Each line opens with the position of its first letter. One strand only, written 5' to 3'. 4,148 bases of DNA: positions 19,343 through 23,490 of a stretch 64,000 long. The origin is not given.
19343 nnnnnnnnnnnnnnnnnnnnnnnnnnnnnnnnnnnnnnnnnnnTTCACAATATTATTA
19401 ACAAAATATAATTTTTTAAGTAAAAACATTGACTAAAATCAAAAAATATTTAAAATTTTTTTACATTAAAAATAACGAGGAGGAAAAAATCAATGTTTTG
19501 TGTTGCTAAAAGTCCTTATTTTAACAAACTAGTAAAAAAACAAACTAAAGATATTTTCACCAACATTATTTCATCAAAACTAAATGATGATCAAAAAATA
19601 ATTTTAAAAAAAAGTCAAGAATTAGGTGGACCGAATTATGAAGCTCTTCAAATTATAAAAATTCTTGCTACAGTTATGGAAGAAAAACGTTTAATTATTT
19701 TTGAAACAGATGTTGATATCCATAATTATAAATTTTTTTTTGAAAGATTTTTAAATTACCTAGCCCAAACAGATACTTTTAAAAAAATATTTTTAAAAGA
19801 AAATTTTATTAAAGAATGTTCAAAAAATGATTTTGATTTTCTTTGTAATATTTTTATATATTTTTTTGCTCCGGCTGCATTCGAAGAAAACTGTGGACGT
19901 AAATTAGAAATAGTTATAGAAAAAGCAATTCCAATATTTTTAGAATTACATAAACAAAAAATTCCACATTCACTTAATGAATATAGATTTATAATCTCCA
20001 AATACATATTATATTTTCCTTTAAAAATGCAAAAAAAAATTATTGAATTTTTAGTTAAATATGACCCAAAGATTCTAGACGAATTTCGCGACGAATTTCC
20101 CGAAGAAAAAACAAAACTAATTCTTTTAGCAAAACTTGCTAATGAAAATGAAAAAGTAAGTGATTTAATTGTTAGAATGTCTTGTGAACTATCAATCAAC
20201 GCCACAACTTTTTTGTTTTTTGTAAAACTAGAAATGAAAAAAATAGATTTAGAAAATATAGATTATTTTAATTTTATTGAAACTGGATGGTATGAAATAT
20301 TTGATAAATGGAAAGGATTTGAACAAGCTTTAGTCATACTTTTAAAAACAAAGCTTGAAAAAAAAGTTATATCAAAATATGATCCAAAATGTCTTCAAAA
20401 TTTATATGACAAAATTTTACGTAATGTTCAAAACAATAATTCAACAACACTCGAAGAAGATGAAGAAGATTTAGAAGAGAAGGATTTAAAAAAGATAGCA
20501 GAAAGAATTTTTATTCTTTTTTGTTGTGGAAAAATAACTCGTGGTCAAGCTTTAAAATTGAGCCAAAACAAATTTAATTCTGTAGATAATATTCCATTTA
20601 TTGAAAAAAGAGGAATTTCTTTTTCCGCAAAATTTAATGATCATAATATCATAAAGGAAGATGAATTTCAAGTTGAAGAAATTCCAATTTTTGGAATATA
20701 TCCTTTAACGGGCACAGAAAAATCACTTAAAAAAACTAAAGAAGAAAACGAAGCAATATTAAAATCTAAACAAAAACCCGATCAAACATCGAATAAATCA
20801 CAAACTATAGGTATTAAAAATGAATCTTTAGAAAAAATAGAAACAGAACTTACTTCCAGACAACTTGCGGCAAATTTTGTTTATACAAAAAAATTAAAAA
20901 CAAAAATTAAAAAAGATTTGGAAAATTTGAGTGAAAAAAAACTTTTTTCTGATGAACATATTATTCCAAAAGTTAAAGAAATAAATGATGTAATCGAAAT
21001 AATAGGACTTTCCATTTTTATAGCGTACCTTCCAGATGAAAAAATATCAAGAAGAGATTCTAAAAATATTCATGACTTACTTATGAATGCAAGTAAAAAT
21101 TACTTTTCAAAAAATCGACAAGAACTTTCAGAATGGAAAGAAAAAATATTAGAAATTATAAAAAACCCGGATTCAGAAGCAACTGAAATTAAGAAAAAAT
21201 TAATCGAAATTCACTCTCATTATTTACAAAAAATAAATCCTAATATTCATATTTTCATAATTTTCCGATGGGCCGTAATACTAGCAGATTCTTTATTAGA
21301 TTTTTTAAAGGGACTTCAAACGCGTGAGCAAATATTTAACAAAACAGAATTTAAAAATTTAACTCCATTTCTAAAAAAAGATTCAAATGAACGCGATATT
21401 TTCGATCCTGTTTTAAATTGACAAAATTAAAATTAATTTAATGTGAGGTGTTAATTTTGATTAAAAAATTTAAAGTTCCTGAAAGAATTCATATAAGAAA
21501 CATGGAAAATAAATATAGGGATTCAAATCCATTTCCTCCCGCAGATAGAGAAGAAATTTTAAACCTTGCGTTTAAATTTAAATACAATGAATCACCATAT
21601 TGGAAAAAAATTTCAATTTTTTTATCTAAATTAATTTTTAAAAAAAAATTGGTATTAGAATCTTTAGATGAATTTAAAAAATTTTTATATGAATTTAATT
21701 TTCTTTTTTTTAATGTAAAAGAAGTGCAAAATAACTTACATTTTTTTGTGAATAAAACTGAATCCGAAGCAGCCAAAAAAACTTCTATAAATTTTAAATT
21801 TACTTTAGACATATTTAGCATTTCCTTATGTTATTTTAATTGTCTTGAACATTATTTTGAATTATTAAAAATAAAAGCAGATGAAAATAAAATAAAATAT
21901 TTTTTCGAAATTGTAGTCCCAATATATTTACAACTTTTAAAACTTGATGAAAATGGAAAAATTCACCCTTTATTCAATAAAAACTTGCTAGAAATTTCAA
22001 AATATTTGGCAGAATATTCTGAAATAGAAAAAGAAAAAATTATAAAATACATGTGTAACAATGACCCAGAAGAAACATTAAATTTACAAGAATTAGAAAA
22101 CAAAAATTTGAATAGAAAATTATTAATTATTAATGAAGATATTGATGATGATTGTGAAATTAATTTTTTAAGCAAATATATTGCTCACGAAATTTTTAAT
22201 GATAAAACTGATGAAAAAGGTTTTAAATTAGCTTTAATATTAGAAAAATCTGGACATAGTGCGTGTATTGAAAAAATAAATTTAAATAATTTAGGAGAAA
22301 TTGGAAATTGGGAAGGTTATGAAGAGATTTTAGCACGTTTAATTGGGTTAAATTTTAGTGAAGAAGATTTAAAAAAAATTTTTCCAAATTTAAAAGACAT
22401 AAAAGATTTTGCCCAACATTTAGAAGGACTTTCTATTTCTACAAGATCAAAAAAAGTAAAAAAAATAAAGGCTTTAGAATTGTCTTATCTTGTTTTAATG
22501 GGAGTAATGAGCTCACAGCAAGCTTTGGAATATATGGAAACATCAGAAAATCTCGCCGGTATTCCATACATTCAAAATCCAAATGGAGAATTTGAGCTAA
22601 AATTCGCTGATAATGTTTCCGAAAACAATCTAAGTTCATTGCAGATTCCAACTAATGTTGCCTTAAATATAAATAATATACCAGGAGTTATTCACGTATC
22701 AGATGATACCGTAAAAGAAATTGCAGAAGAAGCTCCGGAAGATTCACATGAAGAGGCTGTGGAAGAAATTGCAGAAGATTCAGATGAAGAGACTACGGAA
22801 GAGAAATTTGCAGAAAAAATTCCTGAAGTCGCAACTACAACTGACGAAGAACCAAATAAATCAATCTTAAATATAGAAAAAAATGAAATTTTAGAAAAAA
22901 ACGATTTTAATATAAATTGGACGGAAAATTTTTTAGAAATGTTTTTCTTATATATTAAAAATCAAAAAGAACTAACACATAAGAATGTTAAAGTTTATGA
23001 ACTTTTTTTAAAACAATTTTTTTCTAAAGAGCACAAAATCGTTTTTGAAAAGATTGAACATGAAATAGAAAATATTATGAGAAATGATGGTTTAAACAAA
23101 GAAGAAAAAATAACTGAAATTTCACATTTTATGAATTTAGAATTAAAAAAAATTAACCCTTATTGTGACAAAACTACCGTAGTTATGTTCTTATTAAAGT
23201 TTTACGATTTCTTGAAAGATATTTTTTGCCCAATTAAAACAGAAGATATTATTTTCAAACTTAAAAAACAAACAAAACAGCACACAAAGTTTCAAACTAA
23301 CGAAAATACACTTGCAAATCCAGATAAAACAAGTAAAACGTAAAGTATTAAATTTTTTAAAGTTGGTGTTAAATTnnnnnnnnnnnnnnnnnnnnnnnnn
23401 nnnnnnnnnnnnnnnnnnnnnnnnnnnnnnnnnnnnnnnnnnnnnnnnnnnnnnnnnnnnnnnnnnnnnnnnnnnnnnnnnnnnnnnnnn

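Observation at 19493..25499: Three tandem 630-710 aa paralogs of an unrecognised family between ligA and pyrC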

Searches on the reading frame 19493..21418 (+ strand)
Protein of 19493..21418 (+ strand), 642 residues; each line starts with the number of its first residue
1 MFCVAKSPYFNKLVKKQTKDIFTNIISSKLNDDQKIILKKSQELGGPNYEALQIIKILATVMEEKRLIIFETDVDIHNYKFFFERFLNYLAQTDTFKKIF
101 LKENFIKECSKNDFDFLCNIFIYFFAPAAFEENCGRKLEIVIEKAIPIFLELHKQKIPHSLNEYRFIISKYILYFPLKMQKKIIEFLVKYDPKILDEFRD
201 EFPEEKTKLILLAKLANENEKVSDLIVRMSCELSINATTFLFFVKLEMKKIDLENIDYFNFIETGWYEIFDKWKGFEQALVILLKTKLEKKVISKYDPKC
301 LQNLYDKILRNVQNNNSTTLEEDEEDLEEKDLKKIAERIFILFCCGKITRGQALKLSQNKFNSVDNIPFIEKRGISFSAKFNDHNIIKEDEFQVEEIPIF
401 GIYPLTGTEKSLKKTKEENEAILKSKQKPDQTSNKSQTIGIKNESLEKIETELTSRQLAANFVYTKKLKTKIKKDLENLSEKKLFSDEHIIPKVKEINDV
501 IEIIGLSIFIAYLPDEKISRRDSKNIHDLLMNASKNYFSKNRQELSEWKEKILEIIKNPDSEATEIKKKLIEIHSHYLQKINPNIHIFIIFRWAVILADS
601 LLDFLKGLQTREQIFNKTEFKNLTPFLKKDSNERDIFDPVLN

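Call 6: search_protein_families(library=pfam, proteins=[window:19493-21418:+], max_evalue=1)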
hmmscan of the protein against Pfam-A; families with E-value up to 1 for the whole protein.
window:19493-21418:+ (642 aa): 1 family
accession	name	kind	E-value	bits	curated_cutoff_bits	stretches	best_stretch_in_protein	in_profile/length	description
PF08471.15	Ribonuc_red_2_N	-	0.23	12.1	27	0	309-343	39-73/103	Class II vitamin B12-dependent ribonucleotide reductase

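Call 7: search_protein_families(library=ncbifam, proteins=[window:19493-21418:+], max_evalue=1)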
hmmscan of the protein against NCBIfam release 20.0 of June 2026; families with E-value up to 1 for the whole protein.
window:19493-21418:+ (642 aa): 0 families
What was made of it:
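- Closest known: Spore-coat and exosporium morphogenetic proteins of Firmicutes. Different: There is no sequence match to any of them (calls 6, 7).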

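Call 9: find_homologous_proteins(query=window:19493-21418:+)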
Query window:19493-21418:+: 8000 candidates shared short words with the query, none scored E <= 0.001.

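Call 10: find_encoding_contigs(protein=window:19493-21418:+, flank=10000, max_places=6)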
Protein window:19493-21418:+ (642 aa): no gene with exactly this product is on record in the collection.

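Call 25: list_cluster_members(proteins=[P0001, window:19493-21418:+, window:21448-23340:+, window:21457-23340:+, window:25539-26813:+, window:17619-19382:+])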
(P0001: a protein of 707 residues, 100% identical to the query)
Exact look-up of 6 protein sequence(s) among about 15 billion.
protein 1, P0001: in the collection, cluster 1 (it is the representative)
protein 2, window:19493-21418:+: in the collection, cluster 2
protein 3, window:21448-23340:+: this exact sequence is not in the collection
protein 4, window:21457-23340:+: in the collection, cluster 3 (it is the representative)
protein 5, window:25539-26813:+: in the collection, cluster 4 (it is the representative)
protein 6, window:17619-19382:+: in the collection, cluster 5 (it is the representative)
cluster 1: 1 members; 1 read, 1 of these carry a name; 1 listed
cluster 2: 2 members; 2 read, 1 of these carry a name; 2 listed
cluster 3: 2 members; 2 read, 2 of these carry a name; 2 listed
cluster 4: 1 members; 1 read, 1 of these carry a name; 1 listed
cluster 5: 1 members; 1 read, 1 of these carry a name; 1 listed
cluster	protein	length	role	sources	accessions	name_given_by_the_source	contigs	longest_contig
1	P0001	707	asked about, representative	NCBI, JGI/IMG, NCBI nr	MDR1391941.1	MAG: hypothetical protein LBJ09_01965 [Clostridiales bacterium] | hypothetical protein | hypothetical protein [Clostridiales bacterium]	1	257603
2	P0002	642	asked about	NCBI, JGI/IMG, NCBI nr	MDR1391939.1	MAG: hypothetical protein LBJ09_01955 [Clostridiales bacterium] | hypothetical protein | hypothetical protein [Clostridiales bacterium]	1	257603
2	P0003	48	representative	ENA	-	-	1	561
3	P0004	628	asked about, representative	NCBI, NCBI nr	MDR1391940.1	MAG: hypothetical protein LBJ09_01960 [Clostridiales bacterium] | hypothetical protein [Clostridiales bacterium]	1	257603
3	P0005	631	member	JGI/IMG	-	hypothetical protein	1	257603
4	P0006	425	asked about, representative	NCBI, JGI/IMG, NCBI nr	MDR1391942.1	MAG: dihydroorotase [Clostridiales bacterium] | dihydroorotase | dihydroorotase [Clostridiales bacterium]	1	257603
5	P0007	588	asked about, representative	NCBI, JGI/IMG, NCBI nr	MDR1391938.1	MAG: NAD-dependent DNA ligase LigA [Clostridiales bacterium] | DNA ligase (NAD+) | NAD-dependent DNA ligase LigA [Clostridiales bacterium]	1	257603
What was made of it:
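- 19493..21421 (+): Paralog A, 642 aa (NCBI MDR1391939.1, LBJ09_01955, hypothetical protein). Exact match in the protein collection (call 25).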

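Call 27: find_homologous_proteins(query=A1, max_evalue=0.01)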
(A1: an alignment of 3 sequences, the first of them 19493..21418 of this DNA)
Query A1 (3 sequences): 8000 candidates shared short words with the query, none scored E <= 0.01.
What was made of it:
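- Tried and rejected: The k-mer-prefiltered searches with A and with the 3-sequence profile returned nothing (calls 9, 27).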

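Call 28: search_solved_structures(query=A1, max_evalue=10)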
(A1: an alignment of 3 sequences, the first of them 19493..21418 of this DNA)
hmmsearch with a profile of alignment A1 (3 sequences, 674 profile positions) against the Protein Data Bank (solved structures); distinct sequences matched with E-value up to 10: 0.

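Call 30: search_protein_families(library=phrogs, proteins=[window:19493-21418:+], max_evalue=1)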
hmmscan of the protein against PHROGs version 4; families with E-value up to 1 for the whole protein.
window:19493-21418:+ (642 aa): 1 family
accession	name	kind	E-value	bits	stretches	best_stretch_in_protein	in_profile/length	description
phrog_13604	-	unknown function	0.095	14.1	1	515-580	3-66/98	-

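Call 31: search_protein_families(library=padloc, proteins=[window:19493-21418:+], max_evalue=1)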
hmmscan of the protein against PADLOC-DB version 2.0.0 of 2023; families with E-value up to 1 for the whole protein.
window:19493-21418:+ (642 aa): 0 families
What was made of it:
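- No catalytic or other domain was found in Pfam, NCBIfam, PHROGs or PADLOC (calls 6, 7, 30, 31).
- Tried and rejected: Curated profiles gave nothing: Pfam, NCBIfam, PHROGs and PADLOC (calls 6, 7, 30, 31).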

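Call 35: find_related_loci(query=A1, collection=metagenome_contigs, flank=10000)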
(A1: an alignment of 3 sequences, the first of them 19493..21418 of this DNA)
Query A1 (642 aa) in metagenome_contigs; peptide patterns used: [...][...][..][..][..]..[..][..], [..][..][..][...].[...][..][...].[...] (x = any residue, [..] = any of these).
600 stretches matched a pattern, but none encodes a relative of the query by tblastn (E <= 1e-3).

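Call 37: predict_structure(alignment_id=A1)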
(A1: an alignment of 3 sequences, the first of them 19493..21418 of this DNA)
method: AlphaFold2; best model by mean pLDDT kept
length: 642 residues; sequences in the alignment: 3
mean_pLDDT: 38.2   pTM: 0.23
mean pLDDT of the five models: 38.2, 35.3, 35.2, 34.2, 33.6
residues with pLDDT >= 90: 0; 70-90: 24; 50-70: 111; < 50: 507
segments of 3 or more residues with pLDDT < 50: 1-31, 33-177, 211-301, 319-324, 344-348, 368-538, 582-596, 607-642
pLDDT, mean of each block of 10 residues (from residue 1): 22 27 33 41 32 31 27 29 37 28 30 30 27 25 27 29 40 50 57 58 51 46 40 32 31 28 27 28 27 35 70 68 57 66 50 75 55 24 30 24 25 33 35 27 31 27 28 32 27 27 30 31 33 42 61 61 63 62 41 49 46 36 30 27 25
secondary structure, 60 per line:
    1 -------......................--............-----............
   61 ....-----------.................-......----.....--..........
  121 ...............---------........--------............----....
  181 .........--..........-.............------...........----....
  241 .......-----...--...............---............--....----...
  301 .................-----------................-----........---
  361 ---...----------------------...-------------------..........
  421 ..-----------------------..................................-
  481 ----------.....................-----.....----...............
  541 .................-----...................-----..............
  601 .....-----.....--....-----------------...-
elements in order: H8-29 H32-43 H49-64 H76-92 H94-99 H104-108 H111-135 H145-152 H161-172 H177-189 H192-201 H203-215 H222-232 H237-247 H258-272 H276-287 H290-293 H298-317 H329-344 H350-357 H411-422 H446-479 H491-511 H517-521 H526-557 H563-581 H587-605 H611-615 H618-621
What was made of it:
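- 19493..21421 (+): All-helical in a low-confidence AF2 model (call 37).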

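Call 74: search_solved_structures(query=window:19493-21418:+, max_evalue=10)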
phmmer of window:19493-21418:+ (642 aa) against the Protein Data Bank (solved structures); distinct sequences matched with E-value up to 10: 0.

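Call 77: search_dna_similar(query=window:19493-21418:+, collection=phages, mode=protein, max_evalue=0.01, max_rows=5)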
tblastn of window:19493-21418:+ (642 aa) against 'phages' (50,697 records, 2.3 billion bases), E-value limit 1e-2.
No match.

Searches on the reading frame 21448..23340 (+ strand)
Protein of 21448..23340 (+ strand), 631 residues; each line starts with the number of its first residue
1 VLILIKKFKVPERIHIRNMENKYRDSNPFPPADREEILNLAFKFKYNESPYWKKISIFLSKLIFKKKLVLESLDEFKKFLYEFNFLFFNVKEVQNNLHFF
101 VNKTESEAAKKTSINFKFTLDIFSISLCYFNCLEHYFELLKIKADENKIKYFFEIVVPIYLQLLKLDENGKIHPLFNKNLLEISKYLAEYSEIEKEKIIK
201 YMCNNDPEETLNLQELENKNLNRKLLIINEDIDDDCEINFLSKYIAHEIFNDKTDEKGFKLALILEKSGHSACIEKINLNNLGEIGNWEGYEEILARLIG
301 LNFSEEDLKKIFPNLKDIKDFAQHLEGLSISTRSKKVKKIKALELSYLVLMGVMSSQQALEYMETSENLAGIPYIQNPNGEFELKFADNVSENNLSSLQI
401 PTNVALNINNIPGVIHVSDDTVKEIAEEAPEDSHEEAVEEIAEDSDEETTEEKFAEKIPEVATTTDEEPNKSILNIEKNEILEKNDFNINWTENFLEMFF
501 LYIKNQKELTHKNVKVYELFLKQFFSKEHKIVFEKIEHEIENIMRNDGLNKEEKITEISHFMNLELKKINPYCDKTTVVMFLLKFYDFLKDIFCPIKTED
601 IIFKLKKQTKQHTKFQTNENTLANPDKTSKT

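Call 6: search_protein_families(library=pfam, proteins=[window:21448-23340:+], max_evalue=1)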
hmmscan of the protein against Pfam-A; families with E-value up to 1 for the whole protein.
window:21448-23340:+ (631 aa): 0 families

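Call 7: search_protein_families(library=ncbifam, proteins=[window:21448-23340:+], max_evalue=1)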
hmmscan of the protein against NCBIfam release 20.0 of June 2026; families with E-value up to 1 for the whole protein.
window:21448-23340:+ (631 aa): 1 family
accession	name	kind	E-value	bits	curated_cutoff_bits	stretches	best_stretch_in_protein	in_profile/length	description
NF000744.0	PRK00045.1-3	equivalog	0.019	13.8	429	1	391-458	279-347/447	glutamyl-tRNA reductase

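Call 30: search_protein_families(library=phrogs, proteins=[window:21457-23340:+], max_evalue=1)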
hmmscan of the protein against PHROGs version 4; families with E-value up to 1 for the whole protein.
window:21457-23340:+ (628 aa): 0 families

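Call 31: search_protein_families(library=padloc, proteins=[window:21457-23340:+], max_evalue=1)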
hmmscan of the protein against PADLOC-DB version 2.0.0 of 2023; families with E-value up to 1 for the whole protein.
window:21457-23340:+ (628 aa): 0 families

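Call 75: search_solved_structures(query=window:21457-23340:+, max_evalue=10)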
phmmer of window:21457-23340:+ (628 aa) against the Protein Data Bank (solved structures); distinct sequences matched with E-value up to 10: 0.
